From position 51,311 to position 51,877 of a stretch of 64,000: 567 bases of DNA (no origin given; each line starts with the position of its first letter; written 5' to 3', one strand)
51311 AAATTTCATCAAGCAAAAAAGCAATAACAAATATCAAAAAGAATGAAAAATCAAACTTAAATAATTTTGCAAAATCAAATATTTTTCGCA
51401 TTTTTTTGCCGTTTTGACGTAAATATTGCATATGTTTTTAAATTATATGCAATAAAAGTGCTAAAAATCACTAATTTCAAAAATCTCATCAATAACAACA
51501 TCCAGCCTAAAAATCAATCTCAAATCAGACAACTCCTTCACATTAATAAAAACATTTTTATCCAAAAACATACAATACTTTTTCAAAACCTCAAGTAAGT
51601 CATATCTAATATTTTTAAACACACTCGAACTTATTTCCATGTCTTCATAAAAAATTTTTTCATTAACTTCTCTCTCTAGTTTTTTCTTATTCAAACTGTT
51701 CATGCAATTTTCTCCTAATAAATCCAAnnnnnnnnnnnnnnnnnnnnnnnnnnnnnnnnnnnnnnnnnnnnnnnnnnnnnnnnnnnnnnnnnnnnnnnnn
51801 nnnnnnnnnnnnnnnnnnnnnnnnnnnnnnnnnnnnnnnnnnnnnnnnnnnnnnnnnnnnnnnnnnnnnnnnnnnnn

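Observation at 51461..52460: MinD-like ATPase lacking the signature lysine, paired with a MinE-like gene, with no minC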

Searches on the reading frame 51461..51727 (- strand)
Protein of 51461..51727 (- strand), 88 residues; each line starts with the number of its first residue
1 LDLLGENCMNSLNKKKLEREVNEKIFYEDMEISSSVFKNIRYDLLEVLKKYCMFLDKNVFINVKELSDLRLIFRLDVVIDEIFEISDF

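Call 3: search_protein_families(library=pfam, proteins=[window:51461-51727:-], max_evalue=1)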
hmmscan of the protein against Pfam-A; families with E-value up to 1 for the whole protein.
window:51461-51727:- (88 aa): 2 families
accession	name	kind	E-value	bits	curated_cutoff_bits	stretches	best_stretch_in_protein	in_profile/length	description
PF03776.19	MinE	-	0.0034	17.7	25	1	30-65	18-53/68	Septum formation topological specificity factor MinE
PF09642.15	YonK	-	0.021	15.5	25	1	40-69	31-57/60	YonK protein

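Call 4: search_protein_families(library=ncbifam, proteins=[window:51461-51727:-], max_evalue=1)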
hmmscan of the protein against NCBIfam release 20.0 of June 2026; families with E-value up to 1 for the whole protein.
window:51461-51727:- (88 aa): 3 families
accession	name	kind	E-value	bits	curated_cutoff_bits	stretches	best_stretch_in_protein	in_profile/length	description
TIGR01215.1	minE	equivalog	0.0024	17.9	49.3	1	30-69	31-70/81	cell division topological specificity factor MinE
TIGR04140.1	chp_AF_0576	subfamily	0.084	12.9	45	1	56-80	22-46/66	TIGR04140 family protein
NF001422.0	PRK00296.1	equivalog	0.11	12.5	58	1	34-79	36-80/87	cell division topological specificity factor MinE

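Call 17: search_solved_structures(query=A3, max_evalue=10, show_alignments=3)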
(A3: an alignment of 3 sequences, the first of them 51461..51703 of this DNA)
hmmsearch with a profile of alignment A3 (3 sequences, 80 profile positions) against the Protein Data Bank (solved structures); distinct sequences matched with E-value up to 10: 7.
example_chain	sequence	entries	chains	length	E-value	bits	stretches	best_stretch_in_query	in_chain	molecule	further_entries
3r9j_C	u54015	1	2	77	0.049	16.9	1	8-73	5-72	Cell division topological specificity factor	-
6u6r_A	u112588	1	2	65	0.11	15.8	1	30-72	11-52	Cell division topological specificity factor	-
1ev0_A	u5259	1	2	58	0.15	15.3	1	31-73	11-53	MINE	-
6u6q_A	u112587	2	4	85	0.18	15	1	30-72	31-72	Cell division topological specificity factor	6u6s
9ulo_A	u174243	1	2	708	0.64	13.3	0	8-57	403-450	Double-strand break repair protein MRE11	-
8bah_A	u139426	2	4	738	0.71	13.1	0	8-57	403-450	Double-strand break repair protein MRE11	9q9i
9q9h_D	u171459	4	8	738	0.71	13.1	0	8-57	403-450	Double-strand break repair protein MRE11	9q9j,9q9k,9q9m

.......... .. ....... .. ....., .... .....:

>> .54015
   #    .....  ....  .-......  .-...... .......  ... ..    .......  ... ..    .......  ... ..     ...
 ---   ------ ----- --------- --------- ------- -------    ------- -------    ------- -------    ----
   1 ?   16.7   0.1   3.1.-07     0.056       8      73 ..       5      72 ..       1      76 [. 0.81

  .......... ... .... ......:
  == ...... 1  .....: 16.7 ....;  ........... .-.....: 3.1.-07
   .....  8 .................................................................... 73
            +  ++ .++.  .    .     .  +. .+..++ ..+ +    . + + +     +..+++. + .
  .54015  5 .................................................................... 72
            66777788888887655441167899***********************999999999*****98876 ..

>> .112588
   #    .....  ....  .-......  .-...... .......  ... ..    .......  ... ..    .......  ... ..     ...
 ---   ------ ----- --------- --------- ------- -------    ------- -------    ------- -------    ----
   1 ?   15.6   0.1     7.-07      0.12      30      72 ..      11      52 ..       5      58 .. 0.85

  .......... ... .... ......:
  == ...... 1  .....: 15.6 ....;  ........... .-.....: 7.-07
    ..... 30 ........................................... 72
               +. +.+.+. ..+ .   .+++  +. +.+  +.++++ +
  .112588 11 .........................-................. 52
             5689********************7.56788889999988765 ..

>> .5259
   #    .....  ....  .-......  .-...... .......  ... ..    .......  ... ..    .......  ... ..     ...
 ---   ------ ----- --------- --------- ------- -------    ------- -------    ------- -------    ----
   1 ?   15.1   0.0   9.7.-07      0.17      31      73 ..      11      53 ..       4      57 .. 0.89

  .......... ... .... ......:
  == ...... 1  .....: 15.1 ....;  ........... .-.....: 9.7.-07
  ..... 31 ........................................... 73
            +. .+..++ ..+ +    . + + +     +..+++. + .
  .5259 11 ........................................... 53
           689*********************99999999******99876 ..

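Call 46: find_homologous_proteins(query=A5, max_evalue=0.01)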
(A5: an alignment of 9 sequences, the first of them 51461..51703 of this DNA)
Query A5 (9 sequences) (80 aa, profile of the alignment): 47 proteins with E <= 0.01 among 382 candidates.
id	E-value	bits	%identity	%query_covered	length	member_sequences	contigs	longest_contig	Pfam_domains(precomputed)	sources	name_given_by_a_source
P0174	3.6e-26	109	100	100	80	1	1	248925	-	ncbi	-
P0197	1.2e-25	107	98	100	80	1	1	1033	-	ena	-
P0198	1.3e-25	107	99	100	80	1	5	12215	-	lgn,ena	-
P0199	1.7e-25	107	98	100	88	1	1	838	-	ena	-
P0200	1.6e-24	103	96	100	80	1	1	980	-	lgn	-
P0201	5.3e-24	102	25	94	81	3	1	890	-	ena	-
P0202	3.1e-23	99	36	95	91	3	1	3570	-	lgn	-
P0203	2.9e-22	96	28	90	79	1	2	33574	-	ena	-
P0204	1.1e-21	94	71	100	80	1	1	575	-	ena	-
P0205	2.7e-20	90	-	-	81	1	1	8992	-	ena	-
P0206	4.8e-19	86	28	54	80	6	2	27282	-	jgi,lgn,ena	-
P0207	8.6e-18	82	-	-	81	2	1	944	-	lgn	-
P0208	1.1e-16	78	30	50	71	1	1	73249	-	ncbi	-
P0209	1.5e-16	78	29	90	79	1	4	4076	-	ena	-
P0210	2.1e-16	77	31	90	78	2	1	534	-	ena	-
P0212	7.7e-16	76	-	-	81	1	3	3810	-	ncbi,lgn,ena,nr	ncbi:MAG: hypothetical protein IJS74_02430 [Clostridia bacterium]|nr:hypothetical protein [Clostridi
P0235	9.1e-10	56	-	-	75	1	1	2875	PF03776.20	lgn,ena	-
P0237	3.4e-9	54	-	-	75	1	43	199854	-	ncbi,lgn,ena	ncbi:MAG: hypothetical protein ACI4T1_04930 [Christensenellales bacterium]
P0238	2.4e-8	52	-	-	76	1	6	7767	PF03776.20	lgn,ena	-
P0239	2.5e-8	52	-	-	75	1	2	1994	PF03776.20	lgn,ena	-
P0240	2.5e-8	51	-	-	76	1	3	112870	PF03776.20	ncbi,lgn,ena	-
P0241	2.6e-8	51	-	-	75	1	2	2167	PF03776.20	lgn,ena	-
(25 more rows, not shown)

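Call 47: search_protein_families(library=pfam, alignment_id=A5, max_evalue=1)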
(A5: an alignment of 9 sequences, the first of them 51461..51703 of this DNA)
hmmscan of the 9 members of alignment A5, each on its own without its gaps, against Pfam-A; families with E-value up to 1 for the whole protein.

A. member 1, window:51461-51703:- (80 aa): 2 families
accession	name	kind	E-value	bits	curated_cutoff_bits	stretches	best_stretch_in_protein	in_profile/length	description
PF03776.19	MinE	-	0.0027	18.1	25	1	22-57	18-53/68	Septum formation topological specificity factor MinE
PF09642.15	YonK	-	0.017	15.7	25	1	32-61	31-57/60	YonK protein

B. families by the number of members that match (of 9 scanned): 5 families
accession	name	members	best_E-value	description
PF03776.19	MinE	8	0.00038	Septum formation topological specificity factor MinE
PF19524.4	DUF6054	1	0.0021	Family of unknown function (DUF6054)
PF09642.15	YonK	1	0.017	YonK protein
PF22688.2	Hda_lid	1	0.043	Hda, lid domain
PF24276.1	DUF7469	1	0.1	Family of unknown function (DUF7469)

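Call 48: find_encoding_contigs(protein=P0237, flank=10000, max_places=1)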
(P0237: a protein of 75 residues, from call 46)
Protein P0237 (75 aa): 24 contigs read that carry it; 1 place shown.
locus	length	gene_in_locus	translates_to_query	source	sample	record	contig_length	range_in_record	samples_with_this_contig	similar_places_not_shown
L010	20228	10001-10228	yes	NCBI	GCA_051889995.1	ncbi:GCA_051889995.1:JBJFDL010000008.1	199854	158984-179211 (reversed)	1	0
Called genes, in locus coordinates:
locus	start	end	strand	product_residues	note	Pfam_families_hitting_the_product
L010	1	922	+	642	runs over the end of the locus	PF02518:HATPase_c, PF00204:DNA_gyraseB, PF01751:Toprim, PF00986:DNA_gyraseB_C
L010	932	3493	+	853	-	PF00521:DNA_topoisoIV, PF03989:DNA_gyraseA_C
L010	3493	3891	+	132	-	-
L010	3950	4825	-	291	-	-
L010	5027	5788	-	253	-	PF02915:Rubrerythrin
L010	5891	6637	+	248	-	-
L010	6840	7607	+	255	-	PF01522:Polysacc_deac_1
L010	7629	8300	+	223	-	PF00436:SSB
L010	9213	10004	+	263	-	PF01656:CbiA, PF02374:ArsA_ATPase, PF06564:CBP_BcsQ, PF09140:MipZ, PF10609:ParA, PF13614:AAA_31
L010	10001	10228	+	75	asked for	-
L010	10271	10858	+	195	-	PF01551:Peptidase_M23 (faint)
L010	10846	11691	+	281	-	PF02163:Peptidase_M50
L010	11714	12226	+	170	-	PF18967:PycTM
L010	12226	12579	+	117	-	-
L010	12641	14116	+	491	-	PF09547:SpoIVA_ATPase, PF20438:SpoIVA_middle, PF20439:SpoIVA_C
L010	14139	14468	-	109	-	PF07561:DUF1540 (faint)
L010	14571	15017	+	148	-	PF01281:Ribosomal_L9_N, PF03948:Ribosomal_L9_C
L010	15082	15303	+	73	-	-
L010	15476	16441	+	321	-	-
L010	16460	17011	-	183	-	PF28043:KwaA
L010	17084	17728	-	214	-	-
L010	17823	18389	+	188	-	-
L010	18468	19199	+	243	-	-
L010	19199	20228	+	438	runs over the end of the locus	-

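Call 49: find_encoding_contigs(protein=P0212, flank=10000, max_places=1)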
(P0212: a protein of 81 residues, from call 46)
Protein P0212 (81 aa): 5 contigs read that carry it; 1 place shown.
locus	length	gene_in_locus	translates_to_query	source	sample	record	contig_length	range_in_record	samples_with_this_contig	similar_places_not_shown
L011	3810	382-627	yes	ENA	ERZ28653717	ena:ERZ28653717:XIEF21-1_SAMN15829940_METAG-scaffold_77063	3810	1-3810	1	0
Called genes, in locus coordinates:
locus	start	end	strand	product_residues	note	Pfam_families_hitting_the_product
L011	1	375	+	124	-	?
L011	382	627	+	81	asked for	-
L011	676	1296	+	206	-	PF01551:Peptidase_M23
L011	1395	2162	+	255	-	PF02163:Peptidase_M50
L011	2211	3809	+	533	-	?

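Call 70: predict_structure(alignment_id=A7)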
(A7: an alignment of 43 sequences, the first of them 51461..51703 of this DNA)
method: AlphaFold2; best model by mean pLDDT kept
length: 80 residues; sequences in the alignment: 43
mean_pLDDT: 77.1   pTM: 0.53
mean pLDDT of the five models: 77.1, 76.7, 75.9, 75.3, 71.8
residues with pLDDT >= 90: 26; 70-90: 26; 50-70: 20; < 50: 8
segments of 3 or more residues with pLDDT < 50: 14-21
pLDDT, mean of each block of 10 residues (from residue 1): 61 48 72 91 91 87 89 78
secondary structure, 60 per line:
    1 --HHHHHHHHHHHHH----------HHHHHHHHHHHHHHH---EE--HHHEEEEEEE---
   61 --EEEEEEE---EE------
elements in order: H3-15 H26-40 E51-57 E63-69

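Call 74: fold_search(model_id=the predicted structure, library=pdb)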
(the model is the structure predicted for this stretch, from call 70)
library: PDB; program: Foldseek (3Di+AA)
matches with E <= 10: 215; with E <= 0.001: 0
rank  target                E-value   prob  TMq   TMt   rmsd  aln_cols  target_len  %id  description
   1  5uk3_I                3.9e-02  0.92  0.34  0.23   6.6        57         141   16  Crystal structure of cyanase from T. urticae (released 2017-06-21)
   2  5uk3_B                4.2e-02  0.92  0.35  0.24   5.2        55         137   16  Crystal structure of cyanase from T. urticae (released 2017-06-21)
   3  5uk3_H                5.1e-02  0.91  0.35  0.24   5.2        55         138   16  Crystal structure of cyanase from T. urticae (released 2017-06-21)
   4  5uk3_C                5.1e-02  0.90  0.35  0.24   5.2        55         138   16  Crystal structure of cyanase from T. urticae (released 2017-06-21)
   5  5uk3_A                1.0e-01  0.84  0.34  0.24   4.5        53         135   17  Crystal structure of cyanase from T. urticae (released 2017-06-21)
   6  7o74_A                2.1e-01  0.38  0.36  0.21   7.6        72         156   14  Structure of cyanase from Pseudomonas lactis (released 2021-04-21)
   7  8c7e_A                2.4e-01  0.38  0.35  0.21   7.1        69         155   13  Serendipitous cyanase structure from Serratia-like contamination (released 2023-02-22)
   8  2ivq_A                2.7e-01  0.41  0.37  0.22   7.3        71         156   15  SITE DIRECTED MUTAGENESIS OF KEY RESIDUES INVOLVED IN THE CATALYTIC MECHANISM OF CYANASE (released 2008-10-28)
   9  2ivg_A                2.7e-01  0.38  0.36  0.21   7.3        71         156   14  SITE DIRECTED MUTAGENESIS OF KEY RESIDUES INVOLVED IN THE CATALYTIC MECHANISM OF CYANASE (released 2008-10-28)
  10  2iu7_A                4.0e-01  0.33  0.37  0.21   7.3        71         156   15  Site directed mutagenesis of key residues involved in the catalytic mechanism of Cyanase (released 2006-06-06)
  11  6xgt_C                4.0e-01  0.20  0.26  0.17   6.5        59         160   12  Crystal structure of cyanase from the thermophilic fungus Thermomyces lanuginosus (released 2021-01-27)
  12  6xgt_A                4.3e-01  0.18  0.26  0.17   6.5        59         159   12  Crystal structure of cyanase from the thermophilic fungus Thermomyces lanuginosus (released 2021-01-27)
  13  4y42_A                4.6e-01  0.30  0.36  0.21   5.8        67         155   10  Cyanase (CynS) from Serratia proteamaculans (released 2015-04-08)
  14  2iv1_A                4.6e-01  0.30  0.36  0.21   7.3        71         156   14  SITE DIRECTED MUTAGENESIS OF KEY RESIDUES INVOLVED IN THE CATALYTIC MECHANISM OF CYANASE (released 2008-10-28)
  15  2ivb_A                4.9e-01  0.33  0.38  0.22   7.2        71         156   14  SITE DIRECTED MUTAGENESIS OF KEY RESIDUES INVOLVED IN THE CATALYTIC MECHANISM OF CYANASE (released 2008-10-28)
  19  1ev0_MODEL_1_A        8.2e-01  0.80  0.50  0.65   3.0        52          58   25  SOLUTION STRUCTURE OF THE MINE TOPOLOGICAL SPECIFICITY DOMAIN (released 2000-11-01)
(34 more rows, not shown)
